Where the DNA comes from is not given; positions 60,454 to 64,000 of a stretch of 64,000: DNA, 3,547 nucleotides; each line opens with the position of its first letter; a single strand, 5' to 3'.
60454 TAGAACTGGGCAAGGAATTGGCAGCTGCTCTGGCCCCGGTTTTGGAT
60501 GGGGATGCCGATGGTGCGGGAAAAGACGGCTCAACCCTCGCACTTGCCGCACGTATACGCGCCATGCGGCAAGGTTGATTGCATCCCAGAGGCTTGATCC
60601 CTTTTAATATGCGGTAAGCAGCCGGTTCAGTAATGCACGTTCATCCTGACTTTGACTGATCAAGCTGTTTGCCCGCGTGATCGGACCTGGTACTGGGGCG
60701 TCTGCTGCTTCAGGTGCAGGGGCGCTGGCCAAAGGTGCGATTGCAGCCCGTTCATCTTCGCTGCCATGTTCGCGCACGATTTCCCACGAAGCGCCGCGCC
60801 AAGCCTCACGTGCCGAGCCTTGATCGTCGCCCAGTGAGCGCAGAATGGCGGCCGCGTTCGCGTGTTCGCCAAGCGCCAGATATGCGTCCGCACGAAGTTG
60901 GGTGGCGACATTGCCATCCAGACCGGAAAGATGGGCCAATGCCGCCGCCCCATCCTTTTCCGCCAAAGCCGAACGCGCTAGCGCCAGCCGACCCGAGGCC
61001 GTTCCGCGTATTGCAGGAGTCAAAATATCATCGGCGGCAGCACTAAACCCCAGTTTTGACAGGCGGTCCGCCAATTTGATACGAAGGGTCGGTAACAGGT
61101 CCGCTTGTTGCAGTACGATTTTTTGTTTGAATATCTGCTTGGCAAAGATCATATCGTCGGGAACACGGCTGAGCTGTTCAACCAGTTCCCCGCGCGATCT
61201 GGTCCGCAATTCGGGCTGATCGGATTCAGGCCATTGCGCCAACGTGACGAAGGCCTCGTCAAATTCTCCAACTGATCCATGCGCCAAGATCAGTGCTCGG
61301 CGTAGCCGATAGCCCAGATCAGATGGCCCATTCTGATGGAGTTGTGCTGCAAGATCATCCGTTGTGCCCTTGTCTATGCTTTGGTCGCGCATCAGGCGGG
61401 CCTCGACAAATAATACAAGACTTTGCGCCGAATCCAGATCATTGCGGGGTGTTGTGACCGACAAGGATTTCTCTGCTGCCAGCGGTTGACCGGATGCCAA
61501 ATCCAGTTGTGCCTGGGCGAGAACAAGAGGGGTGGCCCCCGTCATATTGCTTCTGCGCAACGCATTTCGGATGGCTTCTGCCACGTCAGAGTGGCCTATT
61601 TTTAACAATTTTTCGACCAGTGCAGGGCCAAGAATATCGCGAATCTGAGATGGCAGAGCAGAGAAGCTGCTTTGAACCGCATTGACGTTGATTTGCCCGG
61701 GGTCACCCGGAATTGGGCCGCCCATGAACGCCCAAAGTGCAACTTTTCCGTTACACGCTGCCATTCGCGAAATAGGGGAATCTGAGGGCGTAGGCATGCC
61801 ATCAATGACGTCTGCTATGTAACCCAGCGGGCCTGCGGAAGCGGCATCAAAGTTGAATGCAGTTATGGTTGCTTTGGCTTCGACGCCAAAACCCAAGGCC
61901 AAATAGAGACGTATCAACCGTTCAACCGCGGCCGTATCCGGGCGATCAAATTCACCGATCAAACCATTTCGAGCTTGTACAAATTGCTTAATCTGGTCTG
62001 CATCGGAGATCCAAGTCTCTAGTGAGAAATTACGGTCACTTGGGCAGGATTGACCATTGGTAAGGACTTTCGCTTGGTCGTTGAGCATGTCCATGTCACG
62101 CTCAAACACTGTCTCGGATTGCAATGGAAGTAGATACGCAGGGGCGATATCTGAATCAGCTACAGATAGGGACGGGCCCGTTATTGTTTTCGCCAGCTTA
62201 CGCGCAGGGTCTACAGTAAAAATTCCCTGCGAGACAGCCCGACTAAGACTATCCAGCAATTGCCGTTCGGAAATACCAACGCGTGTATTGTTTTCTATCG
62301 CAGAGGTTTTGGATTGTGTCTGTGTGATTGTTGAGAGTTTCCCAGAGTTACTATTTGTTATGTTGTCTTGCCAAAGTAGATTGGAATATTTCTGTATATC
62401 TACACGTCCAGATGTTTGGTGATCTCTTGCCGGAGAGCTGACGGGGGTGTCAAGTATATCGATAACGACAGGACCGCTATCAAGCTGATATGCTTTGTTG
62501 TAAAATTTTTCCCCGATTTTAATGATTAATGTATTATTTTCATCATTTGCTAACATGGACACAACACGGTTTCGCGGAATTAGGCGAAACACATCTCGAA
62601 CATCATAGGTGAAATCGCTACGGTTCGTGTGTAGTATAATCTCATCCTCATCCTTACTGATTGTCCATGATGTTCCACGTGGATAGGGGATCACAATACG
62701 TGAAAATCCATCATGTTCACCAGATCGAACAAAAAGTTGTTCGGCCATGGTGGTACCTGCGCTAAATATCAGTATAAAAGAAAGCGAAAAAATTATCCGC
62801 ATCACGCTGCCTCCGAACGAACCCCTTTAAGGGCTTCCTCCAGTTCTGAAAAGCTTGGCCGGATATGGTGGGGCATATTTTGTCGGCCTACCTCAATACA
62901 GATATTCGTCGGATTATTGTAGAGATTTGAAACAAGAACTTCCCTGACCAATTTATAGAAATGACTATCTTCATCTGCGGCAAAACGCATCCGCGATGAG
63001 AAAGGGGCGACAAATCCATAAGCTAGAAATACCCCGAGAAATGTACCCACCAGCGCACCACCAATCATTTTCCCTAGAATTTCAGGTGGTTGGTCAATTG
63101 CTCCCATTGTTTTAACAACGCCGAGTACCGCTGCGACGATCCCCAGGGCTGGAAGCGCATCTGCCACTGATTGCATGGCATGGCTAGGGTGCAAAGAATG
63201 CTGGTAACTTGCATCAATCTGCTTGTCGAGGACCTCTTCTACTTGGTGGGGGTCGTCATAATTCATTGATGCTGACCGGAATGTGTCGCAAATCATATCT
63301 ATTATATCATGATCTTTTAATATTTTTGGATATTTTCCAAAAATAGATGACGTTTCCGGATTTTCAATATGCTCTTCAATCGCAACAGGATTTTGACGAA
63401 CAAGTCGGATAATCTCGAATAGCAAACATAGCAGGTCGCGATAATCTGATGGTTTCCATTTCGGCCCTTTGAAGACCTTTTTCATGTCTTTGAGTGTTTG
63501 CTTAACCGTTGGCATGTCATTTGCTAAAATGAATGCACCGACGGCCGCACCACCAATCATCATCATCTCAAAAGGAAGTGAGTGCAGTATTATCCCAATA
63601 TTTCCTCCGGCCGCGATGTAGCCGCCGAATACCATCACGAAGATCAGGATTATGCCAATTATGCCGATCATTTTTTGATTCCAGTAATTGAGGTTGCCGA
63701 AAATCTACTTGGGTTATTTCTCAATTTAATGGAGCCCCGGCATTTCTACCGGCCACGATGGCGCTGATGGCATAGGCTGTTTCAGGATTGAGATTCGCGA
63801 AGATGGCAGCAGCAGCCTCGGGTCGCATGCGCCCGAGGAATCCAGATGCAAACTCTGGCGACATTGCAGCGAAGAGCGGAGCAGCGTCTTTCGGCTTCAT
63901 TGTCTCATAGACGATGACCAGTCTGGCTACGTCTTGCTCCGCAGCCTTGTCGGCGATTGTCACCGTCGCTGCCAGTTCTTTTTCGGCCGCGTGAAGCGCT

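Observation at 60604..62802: Large secreted beta-module + TPR-like protein translationally coupled to motA: candidate novel periplasmic stator scaffold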

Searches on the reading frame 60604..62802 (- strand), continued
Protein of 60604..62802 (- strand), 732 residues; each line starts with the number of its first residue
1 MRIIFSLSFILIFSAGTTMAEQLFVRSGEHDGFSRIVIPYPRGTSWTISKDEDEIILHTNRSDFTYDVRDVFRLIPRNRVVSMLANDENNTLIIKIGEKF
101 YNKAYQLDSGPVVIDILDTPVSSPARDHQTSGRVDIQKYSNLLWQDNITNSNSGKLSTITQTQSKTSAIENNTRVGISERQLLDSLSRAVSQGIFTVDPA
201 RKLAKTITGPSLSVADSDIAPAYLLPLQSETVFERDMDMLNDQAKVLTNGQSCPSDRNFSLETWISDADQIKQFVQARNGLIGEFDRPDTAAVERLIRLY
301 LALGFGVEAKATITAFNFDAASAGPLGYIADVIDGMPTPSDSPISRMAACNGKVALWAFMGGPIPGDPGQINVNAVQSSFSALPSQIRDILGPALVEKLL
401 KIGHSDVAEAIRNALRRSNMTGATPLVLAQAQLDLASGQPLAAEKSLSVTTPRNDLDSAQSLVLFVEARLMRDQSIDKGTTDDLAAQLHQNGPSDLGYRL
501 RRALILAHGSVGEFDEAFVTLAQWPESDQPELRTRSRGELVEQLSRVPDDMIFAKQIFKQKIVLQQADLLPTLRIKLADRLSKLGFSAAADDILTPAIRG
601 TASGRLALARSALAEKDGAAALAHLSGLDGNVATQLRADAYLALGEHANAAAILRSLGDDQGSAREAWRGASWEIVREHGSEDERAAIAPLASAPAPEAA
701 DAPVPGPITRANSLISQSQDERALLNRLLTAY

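Call 56: search_protein_representatives(alignment_id=A1)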
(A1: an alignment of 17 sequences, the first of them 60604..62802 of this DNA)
Query: 17 sequences, 749 profile positions. Proteins with E-value up to 0.001 (for the whole library): 4953; up to 1e-10: 3824; up to 1e-30: 2855. The best 150 are listed.
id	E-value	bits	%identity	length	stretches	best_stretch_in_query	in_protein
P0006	1.1e-283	960.1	-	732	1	2-747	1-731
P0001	1.1e-261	887.4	-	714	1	20-744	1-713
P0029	2.8e-251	853.0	-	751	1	1-746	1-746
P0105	1.7e-243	827.2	-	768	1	2-745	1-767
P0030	5.2e-238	809.1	-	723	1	1-747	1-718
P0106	8.8e-230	781.9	-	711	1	1-746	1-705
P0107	5.9e-227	772.6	-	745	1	2-746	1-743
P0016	3.3e-222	756.9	-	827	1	9-745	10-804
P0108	3.8e-219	746.7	-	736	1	2-744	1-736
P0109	1.5e-216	738.2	-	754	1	3-747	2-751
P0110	5.3e-212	723.1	-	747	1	6-745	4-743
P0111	2.5e-211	720.9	-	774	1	2-745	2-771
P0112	4.4e-211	720.1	-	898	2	119-746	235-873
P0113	1.1e-209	715.5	-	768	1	2-746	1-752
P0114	2.2e-209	714.5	-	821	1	3-746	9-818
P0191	7.0e-183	626.8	-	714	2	2-658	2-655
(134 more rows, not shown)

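Call 58: list_cluster_members(proteins=[P0053, P0045, P0056, P0055, P0191, P0043])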
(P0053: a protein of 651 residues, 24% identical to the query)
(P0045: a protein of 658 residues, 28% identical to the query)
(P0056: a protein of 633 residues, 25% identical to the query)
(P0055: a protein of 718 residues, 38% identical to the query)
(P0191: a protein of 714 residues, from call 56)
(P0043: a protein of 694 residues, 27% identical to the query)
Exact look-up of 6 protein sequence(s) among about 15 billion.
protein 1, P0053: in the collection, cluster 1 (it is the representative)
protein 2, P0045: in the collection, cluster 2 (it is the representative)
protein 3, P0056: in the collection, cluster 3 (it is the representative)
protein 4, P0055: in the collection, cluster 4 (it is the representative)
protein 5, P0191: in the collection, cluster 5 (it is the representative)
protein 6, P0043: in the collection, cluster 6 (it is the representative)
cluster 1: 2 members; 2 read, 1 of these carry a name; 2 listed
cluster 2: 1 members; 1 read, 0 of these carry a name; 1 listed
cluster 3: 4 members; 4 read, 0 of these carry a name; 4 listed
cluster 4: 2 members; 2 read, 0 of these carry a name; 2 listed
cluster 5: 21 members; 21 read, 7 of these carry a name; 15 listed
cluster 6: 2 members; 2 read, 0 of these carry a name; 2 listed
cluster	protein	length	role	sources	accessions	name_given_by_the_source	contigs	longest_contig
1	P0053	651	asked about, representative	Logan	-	-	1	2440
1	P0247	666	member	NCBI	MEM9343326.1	MAG: hypothetical protein AAGA87_09785, partial [Pseudomonadota bacterium]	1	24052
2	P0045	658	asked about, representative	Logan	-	-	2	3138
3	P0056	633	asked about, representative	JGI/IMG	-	-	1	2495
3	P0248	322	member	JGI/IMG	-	-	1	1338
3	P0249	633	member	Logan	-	-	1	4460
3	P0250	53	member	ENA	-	-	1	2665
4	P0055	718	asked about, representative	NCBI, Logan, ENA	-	-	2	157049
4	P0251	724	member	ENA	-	-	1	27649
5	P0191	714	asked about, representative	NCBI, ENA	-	-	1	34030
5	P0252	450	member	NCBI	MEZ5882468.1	MAG: hypothetical protein R3D53_01215 [Paracoccaceae bacterium]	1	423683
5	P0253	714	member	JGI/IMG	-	hypothetical protein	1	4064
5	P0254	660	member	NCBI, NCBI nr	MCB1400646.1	MAG: hypothetical protein KDJ82_12725, partial [Rhodobacteraceae bacterium] | hypothetical protein [Paracoccaceae bacterium]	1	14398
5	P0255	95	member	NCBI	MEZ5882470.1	MAG: hypothetical protein R3D53_01225 [Paracoccaceae bacterium]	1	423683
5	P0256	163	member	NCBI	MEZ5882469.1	MAG: hypothetical protein R3D53_01220 [Paracoccaceae bacterium]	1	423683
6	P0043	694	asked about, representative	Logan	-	-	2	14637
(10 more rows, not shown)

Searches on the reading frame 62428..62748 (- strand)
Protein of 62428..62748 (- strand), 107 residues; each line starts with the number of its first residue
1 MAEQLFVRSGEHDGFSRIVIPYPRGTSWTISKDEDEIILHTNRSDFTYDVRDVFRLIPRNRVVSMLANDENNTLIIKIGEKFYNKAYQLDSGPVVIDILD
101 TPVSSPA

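Call 40: predict_structure(alignment_id=A2)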
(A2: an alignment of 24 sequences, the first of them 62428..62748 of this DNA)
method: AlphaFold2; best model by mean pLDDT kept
length: 107 residues; sequences in the alignment: 24
mean_pLDDT: 90.9   pTM: 0.82
mean pLDDT of the five models: 90.9, 90.5, 90.4, 89.9, 89.2
residues with pLDDT >= 90: 84; 70-90: 18; 50-70: 3; < 50: 2
segments of 3 or more residues with pLDDT < 50: none
pLDDT, mean of each block of 10 residues (from residue 1): 90 95 94 93 91 91 92 93 94 95 65
secondary structure, 60 per line:
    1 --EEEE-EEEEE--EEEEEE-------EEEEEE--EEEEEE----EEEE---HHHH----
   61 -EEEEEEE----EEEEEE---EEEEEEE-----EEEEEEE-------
elements in order: E3-6 E8-12 E15-20 E28-33 E36-41 E46-49 H53-56 E62-68 E73-78 E82-88 E94-100

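Call 42: find_homologous_proteins(query=A3, max_evalue=0.001)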
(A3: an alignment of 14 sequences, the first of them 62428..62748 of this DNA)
Query A3 (14 sequences) (107 aa, profile of the alignment): 48 proteins with E <= 0.001 among 1284 candidates.
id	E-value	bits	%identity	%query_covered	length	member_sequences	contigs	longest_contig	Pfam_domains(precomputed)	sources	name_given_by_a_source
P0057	1.6e-35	139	30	95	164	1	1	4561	-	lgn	-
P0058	1.7e-35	139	31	94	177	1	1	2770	-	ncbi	ncbi:MAG TPA: hypothetical protein VGA75_06510, partial [Paracoccaceae bacterium]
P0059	9.0e-35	137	30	93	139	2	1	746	-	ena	-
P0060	2.8e-34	135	31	94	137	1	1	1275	-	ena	-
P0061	7.5e-34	134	31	96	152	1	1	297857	-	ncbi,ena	-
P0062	3.0e-33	132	33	92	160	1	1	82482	-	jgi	-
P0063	3.9e-32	128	30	93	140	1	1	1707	-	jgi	jgi:hypothetical protein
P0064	4.6e-32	128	33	91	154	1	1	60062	-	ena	-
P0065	1.0e-31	127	33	93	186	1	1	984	-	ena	-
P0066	4.2e-31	125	38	93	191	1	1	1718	-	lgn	-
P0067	3.1e-30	122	29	92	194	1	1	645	-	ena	-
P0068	1.3e-28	117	29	90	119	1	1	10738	-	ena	-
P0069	7.4e-28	115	29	90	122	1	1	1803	-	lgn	-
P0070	1.8e-27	113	37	73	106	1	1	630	-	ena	-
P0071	1.9e-27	113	36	96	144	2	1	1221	-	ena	-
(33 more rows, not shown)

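Call 45: fold_search(model_id=the predicted structure, library=pdb)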
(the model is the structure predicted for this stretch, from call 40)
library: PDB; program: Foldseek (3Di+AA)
matches with E <= 10: 665; with E <= 0.001: 0
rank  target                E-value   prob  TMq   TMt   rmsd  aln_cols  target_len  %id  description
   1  5zs6_A                1.8e-03  1.00  0.55  0.53  12.8       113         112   13  Dodecameric structure of a small Heat Shock Protein from Mycobacterium marinum M: Form-2 (released 2019-01-30)
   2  4aqz_MODEL_1_A        2.9e-03  1.00  0.67  0.54   3.9       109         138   16  B2 domain of Neisseria meningitidis Pilus assembly protein PilQ (released 2012-10-17)
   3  5zul_D                2.9e-03  1.00  0.55  0.56  13.7       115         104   11  Small heat shock protein from Mycobacterium marinum M : Form-3 (released 2019-01-30)
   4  3w1z_B                3.1e-03  1.00  0.50  0.39   6.6       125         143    9  Heat shock protein 16.0 from Schizosaccharomyces pombe (released 2013-03-13)
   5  5zul_F                3.2e-03  1.00  0.53  0.52  12.9       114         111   13  Small heat shock protein from Mycobacterium marinum M : Form-3 (released 2019-01-30)
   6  3w1z_C                4.3e-03  1.00  0.51  0.43  10.9       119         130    8  Heat shock protein 16.0 from Schizosaccharomyces pombe (released 2013-03-13)
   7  5zs3_A                4.6e-03  1.00  0.56  0.53  12.8       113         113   13  Small heat shock protein from M. marinum:Form-1 (released 2019-01-30)
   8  4rzk_B                6.0e-03  1.00  0.43  0.50   4.5       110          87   10  Crystal structure of Sulfolobus solfataricus Hsp20.1 ACD (released 2015-12-23)
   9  5zul_C                7.1e-03  1.00  0.53  0.57  13.3       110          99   13  Small heat shock protein from Mycobacterium marinum M : Form-3 (released 2019-01-30)
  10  6l6m_B                9.5e-03  1.00  0.49  0.50  12.5       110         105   11  HSP18.5 from E. histolytica (released 2020-11-04)
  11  4av2_A                1.1e-02  1.00  0.53  0.25   4.8       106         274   19  Single particle electron microscopy of PilQ dodecameric complexes from Neisseria meningitidis. (released 2012-10-17)
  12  3w1z_D                1.1e-02  1.00  0.50  0.49   7.7       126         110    9  Heat shock protein 16.0 from Schizosaccharomyces pombe (released 2013-03-13)
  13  5j7n                  1.2e-02  1.00  0.55  0.54  11.9       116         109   10  Crystal structure of a small heat-shock protein from Xylella fastidiosa reveals a distinct high order structure (released 2017-04-12)
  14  4bin                  1.5e-02  1.00  0.61  0.22   4.5       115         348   10  Crystal structure of the E. coli N-acetylmuramoyl-L-alanine amidase AmiC (released 2013-08-21)
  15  5zul_E                1.5e-02  1.00  0.51  0.58  11.4       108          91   11  Small heat shock protein from Mycobacterium marinum M : Form-3 (released 2019-01-30)
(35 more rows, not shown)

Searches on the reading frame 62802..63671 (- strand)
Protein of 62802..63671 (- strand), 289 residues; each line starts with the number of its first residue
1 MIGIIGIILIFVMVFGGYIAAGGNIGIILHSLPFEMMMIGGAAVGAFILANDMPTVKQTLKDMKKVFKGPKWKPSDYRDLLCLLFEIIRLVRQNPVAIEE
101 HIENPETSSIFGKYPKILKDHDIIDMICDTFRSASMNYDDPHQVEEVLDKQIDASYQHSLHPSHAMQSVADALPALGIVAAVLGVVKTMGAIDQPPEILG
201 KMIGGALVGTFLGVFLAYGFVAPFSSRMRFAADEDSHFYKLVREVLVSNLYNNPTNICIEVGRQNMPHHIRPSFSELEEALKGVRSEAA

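Call 5: search_protein_families(library=pfam, proteins=[window:62802-63671:-], max_evalue=1)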
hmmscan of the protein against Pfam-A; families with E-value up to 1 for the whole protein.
window:62802-63671:- (289 aa): 2 families
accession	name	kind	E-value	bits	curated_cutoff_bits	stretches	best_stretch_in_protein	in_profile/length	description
PF20560.3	MotA_N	-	8e-37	125.8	27.3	1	4-94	1-90/91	Motility protein A N-terminal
PF01618.21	MotA_ExbB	-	4.9e-12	46.2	22.9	1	133-229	11-115/127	MotA/TolQ/ExbB proton channel family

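Call 6: search_protein_families(library=ncbifam, proteins=[window:62802-63671:-], max_evalue=1)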
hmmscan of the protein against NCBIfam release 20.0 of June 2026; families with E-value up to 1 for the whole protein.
window:62802-63671:- (289 aa): 7 families
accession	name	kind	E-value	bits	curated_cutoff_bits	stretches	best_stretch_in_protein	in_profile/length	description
TIGR03818.1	MotA1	equivalog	3.4e-112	374.2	303.8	1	1-282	1-281/282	flagellar motor stator protein MotA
NF006583.0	PRK09109.1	equivalog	4.7e-21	75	237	1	2-255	4-235/246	flagellar motor protein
NF005997.1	PRK08124.1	equivalog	2.4e-19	69.3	340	1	3-248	5-228/259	flagellar motor stator protein MotA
NF006284.1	PRK08456.1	equivalog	5.5e-16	58.5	380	1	4-232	6-211/252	flagellar motor stator protein MotA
NF006527.0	PRK08990.1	equivalog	7.5e-09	35.2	341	1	55-247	51-223/254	flagellar motor protein PomA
NF005383.1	PRK06926.1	equivalog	1.1e-08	34.5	394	2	140-241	125-225/271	flagellar motor protein MotP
NF005237.0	PRK06743.1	equivalog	0.00078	18.8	373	1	135-251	136-249/277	flagellar motor protein MotP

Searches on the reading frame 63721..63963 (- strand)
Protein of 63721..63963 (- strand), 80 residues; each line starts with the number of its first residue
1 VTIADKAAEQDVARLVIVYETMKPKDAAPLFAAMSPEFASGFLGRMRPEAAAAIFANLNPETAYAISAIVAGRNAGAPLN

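Call 5: search_protein_families(library=pfam, proteins=[window:63721-63963:-], max_evalue=1)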
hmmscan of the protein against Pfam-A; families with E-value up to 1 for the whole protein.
window:63721-63963:- (80 aa): 3 families
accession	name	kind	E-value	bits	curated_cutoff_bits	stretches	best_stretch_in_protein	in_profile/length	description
PF03448.22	MgtE_N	-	1e-05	26.4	25.9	1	3-66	6-69/102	MgtE intracellular N domain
PF14842.11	FliG_N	-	0.033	15.2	25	0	42-71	11-40/104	FliG N-terminal domain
PF14841.11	FliG_M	-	0.043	14.5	25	1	35-64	12-41/76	FliG middle domain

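Call 6: search_protein_families(library=ncbifam, proteins=[window:63721-63963:-], max_evalue=1)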
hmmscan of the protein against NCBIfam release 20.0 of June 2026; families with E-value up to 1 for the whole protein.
window:63721-63963:- (80 aa): 0 families
